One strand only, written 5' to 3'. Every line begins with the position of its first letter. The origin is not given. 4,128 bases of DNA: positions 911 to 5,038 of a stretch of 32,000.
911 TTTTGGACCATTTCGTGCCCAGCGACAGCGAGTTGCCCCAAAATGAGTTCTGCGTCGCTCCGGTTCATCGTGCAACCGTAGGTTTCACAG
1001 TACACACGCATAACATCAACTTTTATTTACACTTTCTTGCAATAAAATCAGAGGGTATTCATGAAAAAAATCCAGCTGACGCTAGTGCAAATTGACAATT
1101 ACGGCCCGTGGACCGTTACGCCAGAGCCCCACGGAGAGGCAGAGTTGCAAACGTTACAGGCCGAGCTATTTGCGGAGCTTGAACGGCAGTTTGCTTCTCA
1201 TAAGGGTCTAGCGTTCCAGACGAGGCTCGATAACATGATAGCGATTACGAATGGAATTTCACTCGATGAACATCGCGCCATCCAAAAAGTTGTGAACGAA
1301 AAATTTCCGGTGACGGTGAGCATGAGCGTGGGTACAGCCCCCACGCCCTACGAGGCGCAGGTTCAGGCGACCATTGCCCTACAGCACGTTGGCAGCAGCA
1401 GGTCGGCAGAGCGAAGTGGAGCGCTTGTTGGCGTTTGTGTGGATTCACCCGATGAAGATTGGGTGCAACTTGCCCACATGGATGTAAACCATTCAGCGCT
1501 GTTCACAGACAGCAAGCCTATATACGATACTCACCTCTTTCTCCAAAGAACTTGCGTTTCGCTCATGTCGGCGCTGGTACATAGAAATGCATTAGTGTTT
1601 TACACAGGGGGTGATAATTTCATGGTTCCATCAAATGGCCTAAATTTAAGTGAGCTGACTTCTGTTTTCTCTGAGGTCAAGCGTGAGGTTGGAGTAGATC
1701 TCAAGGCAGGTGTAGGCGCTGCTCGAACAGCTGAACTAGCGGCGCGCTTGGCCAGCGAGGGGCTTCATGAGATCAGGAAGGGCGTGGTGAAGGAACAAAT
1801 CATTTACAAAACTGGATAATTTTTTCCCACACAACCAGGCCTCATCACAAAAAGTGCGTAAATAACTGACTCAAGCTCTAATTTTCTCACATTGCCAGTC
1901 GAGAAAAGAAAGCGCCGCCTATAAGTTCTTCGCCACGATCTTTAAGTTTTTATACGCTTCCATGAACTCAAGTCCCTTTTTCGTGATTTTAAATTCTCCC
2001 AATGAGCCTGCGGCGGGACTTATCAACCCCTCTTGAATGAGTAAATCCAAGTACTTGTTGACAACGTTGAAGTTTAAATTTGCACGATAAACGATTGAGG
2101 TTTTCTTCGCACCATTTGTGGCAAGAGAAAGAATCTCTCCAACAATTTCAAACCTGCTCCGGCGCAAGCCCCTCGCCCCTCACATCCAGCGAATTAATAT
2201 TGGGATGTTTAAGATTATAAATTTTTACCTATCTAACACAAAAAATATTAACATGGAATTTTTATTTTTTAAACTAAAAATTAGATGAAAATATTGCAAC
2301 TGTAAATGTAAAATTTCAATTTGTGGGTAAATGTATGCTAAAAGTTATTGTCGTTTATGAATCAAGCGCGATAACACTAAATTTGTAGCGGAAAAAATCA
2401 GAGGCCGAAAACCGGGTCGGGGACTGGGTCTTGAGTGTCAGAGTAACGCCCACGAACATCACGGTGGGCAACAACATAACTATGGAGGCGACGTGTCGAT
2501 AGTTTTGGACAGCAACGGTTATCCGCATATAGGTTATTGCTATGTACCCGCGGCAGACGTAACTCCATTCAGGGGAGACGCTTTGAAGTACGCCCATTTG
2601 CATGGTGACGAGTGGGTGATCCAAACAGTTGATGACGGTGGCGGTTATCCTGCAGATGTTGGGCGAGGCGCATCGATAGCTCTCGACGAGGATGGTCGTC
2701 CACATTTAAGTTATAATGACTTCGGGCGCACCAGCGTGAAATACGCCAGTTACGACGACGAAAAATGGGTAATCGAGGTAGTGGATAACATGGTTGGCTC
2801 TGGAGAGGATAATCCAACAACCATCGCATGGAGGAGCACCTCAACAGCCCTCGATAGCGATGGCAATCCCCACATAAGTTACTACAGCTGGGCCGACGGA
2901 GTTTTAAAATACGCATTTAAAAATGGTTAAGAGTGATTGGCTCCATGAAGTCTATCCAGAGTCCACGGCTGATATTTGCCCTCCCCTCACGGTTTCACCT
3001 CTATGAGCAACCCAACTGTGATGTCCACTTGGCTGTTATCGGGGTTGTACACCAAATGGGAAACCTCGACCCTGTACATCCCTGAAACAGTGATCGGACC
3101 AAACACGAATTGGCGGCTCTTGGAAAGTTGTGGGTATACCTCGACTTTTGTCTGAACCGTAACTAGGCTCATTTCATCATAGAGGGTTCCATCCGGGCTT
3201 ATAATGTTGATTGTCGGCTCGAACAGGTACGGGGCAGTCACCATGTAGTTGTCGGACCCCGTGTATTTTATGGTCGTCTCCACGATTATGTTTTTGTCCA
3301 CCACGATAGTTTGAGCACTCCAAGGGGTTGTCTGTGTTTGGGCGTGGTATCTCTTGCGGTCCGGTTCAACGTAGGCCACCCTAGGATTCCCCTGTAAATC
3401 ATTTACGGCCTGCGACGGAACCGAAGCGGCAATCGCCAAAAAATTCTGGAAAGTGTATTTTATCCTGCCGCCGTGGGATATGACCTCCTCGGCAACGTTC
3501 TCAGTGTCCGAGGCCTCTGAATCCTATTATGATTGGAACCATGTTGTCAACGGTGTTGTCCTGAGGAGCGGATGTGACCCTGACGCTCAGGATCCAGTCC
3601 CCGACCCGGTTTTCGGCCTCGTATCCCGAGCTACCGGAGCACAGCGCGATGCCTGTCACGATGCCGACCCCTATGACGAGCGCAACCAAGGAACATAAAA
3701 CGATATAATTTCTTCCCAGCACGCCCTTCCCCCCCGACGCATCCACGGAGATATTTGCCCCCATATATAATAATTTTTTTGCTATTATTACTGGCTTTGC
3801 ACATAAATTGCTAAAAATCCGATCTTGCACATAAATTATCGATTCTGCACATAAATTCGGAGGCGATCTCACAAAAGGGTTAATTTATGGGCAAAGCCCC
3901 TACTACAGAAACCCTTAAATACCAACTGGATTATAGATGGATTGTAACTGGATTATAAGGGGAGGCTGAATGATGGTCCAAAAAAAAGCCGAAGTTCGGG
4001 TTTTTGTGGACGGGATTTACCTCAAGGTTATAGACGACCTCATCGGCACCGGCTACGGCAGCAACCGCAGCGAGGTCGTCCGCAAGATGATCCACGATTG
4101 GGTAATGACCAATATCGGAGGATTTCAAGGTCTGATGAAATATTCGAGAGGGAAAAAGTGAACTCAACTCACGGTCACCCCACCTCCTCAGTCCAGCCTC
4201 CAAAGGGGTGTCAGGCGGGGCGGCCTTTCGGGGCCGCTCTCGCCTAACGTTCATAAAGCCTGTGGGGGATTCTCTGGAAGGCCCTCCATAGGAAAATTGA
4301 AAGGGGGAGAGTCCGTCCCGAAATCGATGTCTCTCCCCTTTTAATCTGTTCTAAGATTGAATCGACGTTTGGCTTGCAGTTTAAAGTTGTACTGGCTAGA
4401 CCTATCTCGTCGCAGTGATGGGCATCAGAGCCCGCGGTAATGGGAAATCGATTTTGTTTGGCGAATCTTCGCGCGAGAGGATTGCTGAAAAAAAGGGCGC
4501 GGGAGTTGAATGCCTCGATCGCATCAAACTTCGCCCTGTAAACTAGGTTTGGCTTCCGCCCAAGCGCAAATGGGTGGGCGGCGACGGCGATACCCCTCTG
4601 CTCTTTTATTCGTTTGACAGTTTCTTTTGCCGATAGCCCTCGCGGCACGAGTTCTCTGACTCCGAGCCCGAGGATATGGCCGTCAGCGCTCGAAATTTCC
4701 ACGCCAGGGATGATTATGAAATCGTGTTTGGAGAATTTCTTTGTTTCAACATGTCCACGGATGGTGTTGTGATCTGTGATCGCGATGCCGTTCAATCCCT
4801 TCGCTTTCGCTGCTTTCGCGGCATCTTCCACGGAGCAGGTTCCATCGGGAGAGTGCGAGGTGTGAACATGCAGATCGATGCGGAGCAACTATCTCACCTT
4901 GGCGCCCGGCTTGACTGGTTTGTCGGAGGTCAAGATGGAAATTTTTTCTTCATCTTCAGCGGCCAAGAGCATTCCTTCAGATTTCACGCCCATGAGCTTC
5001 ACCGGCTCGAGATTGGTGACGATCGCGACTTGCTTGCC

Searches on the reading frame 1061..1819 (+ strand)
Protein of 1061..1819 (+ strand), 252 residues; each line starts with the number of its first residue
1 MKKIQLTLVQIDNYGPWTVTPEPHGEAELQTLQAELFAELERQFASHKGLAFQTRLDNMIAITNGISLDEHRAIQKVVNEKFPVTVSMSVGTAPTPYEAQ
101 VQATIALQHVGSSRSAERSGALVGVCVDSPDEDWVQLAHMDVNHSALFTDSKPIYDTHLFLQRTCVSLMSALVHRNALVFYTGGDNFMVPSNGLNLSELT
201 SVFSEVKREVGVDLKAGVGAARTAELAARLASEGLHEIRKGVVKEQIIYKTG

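Call 16: search_protein_families(library=pfam, proteins=[window:1061-1819:+], max_evalue=0.00001)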
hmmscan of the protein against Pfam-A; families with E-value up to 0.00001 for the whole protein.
window:1061-1819:+ (252 aa): 1 family
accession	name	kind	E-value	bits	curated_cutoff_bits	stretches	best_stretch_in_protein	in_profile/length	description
PF05165.17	GCH_III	-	7.7e-80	268.2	21.3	1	7-248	2-242/246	GTP cyclohydrolase III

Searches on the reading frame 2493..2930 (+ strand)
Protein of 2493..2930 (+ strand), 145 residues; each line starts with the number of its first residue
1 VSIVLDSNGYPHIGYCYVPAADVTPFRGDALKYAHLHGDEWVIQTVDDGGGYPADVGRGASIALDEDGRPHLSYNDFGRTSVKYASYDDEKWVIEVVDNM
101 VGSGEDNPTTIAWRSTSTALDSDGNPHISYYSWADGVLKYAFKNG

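Call 17: search_protein_families(library=pfam, proteins=[window:2493-2930:+], max_evalue=0.00001)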
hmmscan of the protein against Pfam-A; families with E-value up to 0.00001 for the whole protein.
window:2493-2930:+ (145 aa): 1 family
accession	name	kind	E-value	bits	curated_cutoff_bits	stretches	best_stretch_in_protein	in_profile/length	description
PF20361.3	DUF6656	-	3.2e-06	27.3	27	0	67-108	74-115/182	Family of unknown function (DUF6656)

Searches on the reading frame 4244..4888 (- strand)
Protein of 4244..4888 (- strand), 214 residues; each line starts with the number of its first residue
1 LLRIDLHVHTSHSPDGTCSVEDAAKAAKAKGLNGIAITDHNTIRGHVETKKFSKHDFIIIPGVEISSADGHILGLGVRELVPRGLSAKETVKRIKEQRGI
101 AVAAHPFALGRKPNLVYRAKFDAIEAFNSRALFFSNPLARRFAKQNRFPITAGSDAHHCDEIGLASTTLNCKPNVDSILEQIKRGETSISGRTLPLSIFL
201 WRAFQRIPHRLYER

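Call 17: search_protein_families(library=pfam, proteins=[window:4244-4888:-], max_evalue=0.00001)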
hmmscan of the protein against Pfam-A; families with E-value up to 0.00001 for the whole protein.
window:4244-4888:- (214 aa): 2 families
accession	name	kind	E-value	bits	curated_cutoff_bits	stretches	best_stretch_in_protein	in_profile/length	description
PF13263.12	PHP_C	-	1.1e-13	50.9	21.3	1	135-187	3-56/56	PHP-associated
PF02811.25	PHP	-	3.9e-13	50.5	26.4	1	5-68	1-66/164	PHP domain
